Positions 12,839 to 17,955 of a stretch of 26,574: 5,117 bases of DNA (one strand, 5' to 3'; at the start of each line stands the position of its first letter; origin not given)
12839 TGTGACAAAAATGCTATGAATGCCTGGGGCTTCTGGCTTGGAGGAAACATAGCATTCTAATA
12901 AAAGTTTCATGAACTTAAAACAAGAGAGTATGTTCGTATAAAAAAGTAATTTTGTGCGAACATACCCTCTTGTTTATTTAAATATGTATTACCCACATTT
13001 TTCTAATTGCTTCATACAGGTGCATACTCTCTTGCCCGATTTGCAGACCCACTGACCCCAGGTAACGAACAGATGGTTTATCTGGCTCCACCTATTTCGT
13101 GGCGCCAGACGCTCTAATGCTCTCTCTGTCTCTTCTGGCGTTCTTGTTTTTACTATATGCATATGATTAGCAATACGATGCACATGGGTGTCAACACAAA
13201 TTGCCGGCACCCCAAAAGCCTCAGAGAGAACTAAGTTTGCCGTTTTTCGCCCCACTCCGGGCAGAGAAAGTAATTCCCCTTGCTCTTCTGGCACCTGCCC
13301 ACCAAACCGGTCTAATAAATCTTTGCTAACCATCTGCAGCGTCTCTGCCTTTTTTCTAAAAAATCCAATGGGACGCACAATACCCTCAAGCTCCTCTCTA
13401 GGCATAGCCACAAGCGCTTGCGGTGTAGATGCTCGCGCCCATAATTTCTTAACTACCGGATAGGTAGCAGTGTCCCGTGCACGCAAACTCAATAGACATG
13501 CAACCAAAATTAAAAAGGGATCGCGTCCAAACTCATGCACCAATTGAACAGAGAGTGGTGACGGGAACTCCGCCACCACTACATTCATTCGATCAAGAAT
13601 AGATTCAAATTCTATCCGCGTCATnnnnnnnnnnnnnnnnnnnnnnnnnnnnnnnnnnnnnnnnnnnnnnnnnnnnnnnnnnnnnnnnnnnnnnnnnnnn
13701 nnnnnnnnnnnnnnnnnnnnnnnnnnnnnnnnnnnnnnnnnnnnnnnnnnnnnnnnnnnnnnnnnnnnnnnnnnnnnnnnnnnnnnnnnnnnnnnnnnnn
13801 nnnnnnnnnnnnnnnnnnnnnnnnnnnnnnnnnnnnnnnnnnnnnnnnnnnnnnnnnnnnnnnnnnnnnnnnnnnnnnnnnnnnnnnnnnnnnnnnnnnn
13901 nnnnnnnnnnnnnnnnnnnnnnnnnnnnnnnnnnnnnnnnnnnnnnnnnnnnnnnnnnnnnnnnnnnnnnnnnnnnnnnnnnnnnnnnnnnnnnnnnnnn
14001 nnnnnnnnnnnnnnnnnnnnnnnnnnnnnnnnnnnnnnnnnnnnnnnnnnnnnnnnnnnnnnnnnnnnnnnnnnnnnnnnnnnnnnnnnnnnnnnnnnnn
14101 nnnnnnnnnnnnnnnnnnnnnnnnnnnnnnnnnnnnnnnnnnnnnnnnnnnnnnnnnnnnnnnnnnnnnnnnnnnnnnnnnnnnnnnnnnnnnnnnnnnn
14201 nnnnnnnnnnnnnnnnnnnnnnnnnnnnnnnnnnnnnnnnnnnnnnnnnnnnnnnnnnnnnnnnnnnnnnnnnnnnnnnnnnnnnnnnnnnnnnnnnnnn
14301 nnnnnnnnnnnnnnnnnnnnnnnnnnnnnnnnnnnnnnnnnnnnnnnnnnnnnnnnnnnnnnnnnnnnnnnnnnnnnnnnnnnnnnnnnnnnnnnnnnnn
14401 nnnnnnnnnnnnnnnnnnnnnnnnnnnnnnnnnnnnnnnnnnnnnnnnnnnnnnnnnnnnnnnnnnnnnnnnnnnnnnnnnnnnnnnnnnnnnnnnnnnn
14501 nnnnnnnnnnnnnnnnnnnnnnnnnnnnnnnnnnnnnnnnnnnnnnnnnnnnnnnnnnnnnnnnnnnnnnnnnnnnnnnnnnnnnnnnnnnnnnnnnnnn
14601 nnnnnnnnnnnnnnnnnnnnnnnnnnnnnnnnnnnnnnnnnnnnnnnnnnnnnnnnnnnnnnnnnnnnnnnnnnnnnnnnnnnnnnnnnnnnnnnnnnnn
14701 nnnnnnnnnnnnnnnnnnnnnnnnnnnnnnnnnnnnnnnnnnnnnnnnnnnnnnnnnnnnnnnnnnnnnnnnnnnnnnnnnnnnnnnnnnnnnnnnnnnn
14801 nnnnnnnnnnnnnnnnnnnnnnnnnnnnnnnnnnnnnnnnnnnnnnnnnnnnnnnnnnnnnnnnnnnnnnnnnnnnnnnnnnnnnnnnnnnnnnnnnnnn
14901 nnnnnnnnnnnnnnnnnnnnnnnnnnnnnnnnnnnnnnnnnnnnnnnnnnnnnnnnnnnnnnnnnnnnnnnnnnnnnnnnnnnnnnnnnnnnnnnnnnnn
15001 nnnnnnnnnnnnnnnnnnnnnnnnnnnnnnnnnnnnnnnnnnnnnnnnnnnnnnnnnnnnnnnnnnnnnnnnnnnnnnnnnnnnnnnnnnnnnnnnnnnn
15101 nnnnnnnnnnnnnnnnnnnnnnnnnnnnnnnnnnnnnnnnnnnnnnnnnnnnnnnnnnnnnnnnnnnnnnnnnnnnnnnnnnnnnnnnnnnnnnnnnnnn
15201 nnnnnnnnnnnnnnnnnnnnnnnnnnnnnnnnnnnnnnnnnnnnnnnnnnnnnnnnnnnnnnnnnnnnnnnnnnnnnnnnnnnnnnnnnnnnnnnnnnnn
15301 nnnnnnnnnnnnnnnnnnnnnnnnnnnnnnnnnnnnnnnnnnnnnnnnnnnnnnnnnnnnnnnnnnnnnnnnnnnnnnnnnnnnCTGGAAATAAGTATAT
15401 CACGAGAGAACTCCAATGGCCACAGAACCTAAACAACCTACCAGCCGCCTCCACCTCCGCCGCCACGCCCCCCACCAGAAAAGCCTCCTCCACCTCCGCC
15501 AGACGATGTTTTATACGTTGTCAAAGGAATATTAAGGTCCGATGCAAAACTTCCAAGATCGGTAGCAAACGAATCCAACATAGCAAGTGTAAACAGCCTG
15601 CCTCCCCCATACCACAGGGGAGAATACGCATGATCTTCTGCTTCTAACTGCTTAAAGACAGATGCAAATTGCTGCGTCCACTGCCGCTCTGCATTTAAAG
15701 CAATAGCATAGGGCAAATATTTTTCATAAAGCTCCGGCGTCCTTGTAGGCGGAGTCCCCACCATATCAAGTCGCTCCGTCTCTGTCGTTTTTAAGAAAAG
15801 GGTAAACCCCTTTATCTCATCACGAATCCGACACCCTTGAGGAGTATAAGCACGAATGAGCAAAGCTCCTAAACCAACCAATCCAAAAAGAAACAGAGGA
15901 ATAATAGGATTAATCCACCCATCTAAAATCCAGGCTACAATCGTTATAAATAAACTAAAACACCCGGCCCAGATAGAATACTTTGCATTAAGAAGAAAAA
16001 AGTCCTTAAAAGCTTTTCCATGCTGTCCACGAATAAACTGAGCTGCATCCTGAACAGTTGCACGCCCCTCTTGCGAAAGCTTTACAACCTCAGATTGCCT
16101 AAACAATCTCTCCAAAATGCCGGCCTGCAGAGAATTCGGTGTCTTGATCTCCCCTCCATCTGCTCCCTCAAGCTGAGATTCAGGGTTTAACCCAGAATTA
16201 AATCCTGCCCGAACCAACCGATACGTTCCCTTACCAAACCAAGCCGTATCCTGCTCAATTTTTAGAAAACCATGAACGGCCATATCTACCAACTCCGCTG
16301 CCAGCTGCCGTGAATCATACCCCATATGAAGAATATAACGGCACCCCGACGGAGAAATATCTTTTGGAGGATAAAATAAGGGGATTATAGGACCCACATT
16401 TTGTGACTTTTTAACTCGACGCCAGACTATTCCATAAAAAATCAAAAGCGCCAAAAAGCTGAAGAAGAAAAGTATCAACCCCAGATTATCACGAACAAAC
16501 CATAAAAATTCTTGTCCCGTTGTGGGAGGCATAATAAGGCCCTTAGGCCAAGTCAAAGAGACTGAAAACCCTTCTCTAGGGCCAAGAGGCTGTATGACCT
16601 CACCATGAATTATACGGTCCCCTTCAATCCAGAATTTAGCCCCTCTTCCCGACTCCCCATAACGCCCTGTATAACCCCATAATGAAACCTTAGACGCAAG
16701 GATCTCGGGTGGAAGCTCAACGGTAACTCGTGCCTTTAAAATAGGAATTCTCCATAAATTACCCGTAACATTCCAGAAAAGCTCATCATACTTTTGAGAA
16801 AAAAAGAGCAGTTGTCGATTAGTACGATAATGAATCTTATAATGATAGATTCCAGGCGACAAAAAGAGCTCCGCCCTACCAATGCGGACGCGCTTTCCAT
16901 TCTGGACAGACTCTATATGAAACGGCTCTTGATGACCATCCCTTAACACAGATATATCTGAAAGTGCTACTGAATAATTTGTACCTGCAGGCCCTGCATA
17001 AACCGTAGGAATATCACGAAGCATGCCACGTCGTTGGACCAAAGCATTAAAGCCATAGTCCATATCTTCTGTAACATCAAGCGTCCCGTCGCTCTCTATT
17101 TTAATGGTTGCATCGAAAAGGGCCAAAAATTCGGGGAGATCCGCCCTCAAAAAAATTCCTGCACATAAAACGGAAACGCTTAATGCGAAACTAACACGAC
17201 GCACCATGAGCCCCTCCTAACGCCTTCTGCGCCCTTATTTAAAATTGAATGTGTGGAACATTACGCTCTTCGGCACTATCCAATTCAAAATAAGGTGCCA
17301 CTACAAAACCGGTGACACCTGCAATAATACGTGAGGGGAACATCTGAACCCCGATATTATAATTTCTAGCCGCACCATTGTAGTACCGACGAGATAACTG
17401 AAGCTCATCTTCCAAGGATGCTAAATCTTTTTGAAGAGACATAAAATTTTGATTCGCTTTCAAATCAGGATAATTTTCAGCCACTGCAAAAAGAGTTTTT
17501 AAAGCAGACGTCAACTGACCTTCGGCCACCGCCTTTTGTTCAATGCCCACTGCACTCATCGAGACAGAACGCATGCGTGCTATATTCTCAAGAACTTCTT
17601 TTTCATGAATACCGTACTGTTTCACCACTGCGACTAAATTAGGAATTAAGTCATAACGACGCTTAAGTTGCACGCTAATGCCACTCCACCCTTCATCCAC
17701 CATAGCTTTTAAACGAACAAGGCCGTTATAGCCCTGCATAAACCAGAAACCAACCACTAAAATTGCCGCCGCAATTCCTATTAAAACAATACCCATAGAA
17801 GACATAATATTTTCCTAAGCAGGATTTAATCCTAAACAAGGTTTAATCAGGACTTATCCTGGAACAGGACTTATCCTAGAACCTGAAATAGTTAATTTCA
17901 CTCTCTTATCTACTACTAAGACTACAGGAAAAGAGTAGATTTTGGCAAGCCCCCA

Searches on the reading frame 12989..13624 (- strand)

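Call 59: search_protein_families(library=pfam, proteins=[window:12989-13624:-], max_evalue=0.001)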
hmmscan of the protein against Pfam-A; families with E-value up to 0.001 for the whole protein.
window:12989-13624:- (211 aa): 2 families
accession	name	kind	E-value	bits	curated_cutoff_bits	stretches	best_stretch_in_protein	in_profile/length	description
PF00730.31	HhH-GPD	-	1.3e-20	74.2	26.2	1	41-175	1-107/108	HhH-GPD superfamily base excision DNA repair protein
PF00633.29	HHH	-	3.9e-06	26.9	24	1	117-134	12-29/30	Helix-hairpin-helix motif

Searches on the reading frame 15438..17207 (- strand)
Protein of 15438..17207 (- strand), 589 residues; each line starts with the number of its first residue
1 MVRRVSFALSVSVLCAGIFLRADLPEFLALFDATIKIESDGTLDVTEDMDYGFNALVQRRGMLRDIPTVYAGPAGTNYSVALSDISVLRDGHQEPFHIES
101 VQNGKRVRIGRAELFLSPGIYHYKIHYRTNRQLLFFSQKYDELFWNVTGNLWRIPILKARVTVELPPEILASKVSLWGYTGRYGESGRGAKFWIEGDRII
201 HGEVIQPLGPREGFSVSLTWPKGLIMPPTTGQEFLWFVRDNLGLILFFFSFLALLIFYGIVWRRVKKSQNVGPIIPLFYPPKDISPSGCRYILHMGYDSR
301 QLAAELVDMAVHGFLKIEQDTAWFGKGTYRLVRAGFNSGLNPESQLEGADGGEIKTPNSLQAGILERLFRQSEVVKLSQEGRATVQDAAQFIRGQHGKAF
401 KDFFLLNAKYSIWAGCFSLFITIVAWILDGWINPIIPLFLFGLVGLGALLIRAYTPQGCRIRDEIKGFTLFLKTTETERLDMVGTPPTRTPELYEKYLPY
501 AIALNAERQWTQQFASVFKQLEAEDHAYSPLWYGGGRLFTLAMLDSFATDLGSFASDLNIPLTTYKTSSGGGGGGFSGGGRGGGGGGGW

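Call 59: search_protein_families(library=pfam, proteins=[window:15438-17207:-], max_evalue=0.001)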
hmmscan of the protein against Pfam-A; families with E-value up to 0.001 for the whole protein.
window:15438-17207:- (589 aa): 2 families
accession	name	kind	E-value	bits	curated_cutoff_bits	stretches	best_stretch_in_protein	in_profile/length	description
PF09972.14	DUF2207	-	6.5e-23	82.3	24.4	1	31-195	5-138/172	Predicted membrane protein (DUF2207) N-terminal domain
PF20990.2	DUF2207_C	-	9.8e-22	78.3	33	1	279-514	5-247/247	Predicted membrane protein (DUF2207) C-terminal domain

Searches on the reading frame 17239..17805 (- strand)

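Call 59: search_protein_families(library=pfam, proteins=[window:17239-17805:-], max_evalue=0.001)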
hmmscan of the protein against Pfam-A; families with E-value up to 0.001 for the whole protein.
window:17239-17805:- (188 aa): 1 family
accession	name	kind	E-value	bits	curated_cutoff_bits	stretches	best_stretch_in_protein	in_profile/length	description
PF04011.17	LemA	-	5.3e-55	185.8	26.2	1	40-188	2-149/149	LemA family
